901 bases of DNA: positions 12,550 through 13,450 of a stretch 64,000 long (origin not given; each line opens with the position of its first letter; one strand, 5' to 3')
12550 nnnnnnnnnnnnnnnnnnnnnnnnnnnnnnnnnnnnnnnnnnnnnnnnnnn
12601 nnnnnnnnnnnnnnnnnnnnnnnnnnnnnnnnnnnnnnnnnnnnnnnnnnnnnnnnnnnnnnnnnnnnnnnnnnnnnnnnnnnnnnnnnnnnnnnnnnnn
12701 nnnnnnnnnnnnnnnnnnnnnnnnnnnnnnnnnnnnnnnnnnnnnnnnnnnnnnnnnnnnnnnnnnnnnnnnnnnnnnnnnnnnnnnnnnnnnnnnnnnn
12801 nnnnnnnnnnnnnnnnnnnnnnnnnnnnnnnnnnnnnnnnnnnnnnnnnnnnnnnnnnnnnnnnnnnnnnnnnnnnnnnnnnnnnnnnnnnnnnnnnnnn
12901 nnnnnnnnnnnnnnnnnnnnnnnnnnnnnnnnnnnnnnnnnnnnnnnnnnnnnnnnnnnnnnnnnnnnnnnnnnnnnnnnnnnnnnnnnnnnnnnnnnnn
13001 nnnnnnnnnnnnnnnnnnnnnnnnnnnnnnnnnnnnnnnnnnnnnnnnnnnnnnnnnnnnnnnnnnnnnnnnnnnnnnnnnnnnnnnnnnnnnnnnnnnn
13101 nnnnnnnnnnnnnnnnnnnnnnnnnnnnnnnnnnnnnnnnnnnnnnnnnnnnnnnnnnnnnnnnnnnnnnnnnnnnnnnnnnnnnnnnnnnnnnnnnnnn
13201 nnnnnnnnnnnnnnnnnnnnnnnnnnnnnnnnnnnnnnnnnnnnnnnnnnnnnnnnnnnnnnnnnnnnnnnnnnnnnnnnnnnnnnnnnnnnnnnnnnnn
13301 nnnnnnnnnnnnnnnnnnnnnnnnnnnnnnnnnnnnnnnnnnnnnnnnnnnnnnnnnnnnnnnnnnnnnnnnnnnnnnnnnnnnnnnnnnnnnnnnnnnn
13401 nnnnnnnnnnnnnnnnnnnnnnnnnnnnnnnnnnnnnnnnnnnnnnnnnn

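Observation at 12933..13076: Nested-palindrome (MITE-like) insertion splitting ccmE and ccmF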

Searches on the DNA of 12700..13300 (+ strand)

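Call 10: search_rna_families(source=window, start=12700, end=13300, threshold=evalue, max_evalue=10)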
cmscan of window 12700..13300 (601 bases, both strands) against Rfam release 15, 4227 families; matches with E-value up to 10: 8.
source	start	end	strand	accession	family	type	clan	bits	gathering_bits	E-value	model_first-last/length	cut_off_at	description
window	12955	13035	-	RF03556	mir-559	Gene; miRNA;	-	41.5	95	9.5e-07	1-91/91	no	mir-559 microRNA precursor family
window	12955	13035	-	RF00073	MIR156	Gene; miRNA;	-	30.4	62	0.00034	1-88/88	no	mir-156 microRNA precursor family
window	12955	13035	+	RF04171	MIR1509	Gene; miRNA;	-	20.2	87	0.31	21-101/121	no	MIR1509 microRNA precursor family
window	12953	13037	-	RF01911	MIR2118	Gene; miRNA;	-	18.7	85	0.44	37-135/170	no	MIR2118 microRNA precursor family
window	13002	13159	-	RF01909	CDKN2B-AS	Gene; lncRNA;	-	17.9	80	0.84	1-150/150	no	CDKN2B antisense RNA 1 intronic convserved region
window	13049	13114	+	RF02292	TtnuCD16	Gene; snRNA; snoRNA; CD-box;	-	14.4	75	3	1-58/58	no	Tetrahymena snoRNA TtnuCD16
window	13038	13122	+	RF01196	snoZ30a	Gene; snRNA; snoRNA; CD-box;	-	12.9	80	8.4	1-92/92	no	Small nucleolar RNA Z30a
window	13006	13088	-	RF03142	L2-Alphaproteobacteria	Cis-reg; leader;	-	10.5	37.8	7.4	1-66/66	no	L2-Alphaproteobacteria ribosomal protein leader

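Call 45: search_dna_similar(query=window:12905-13100:+, collection=plasmids, mode=distant, max_evalue=0.01, max_rows=30)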
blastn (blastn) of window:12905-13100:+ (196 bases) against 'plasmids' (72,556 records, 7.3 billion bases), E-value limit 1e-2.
No match.
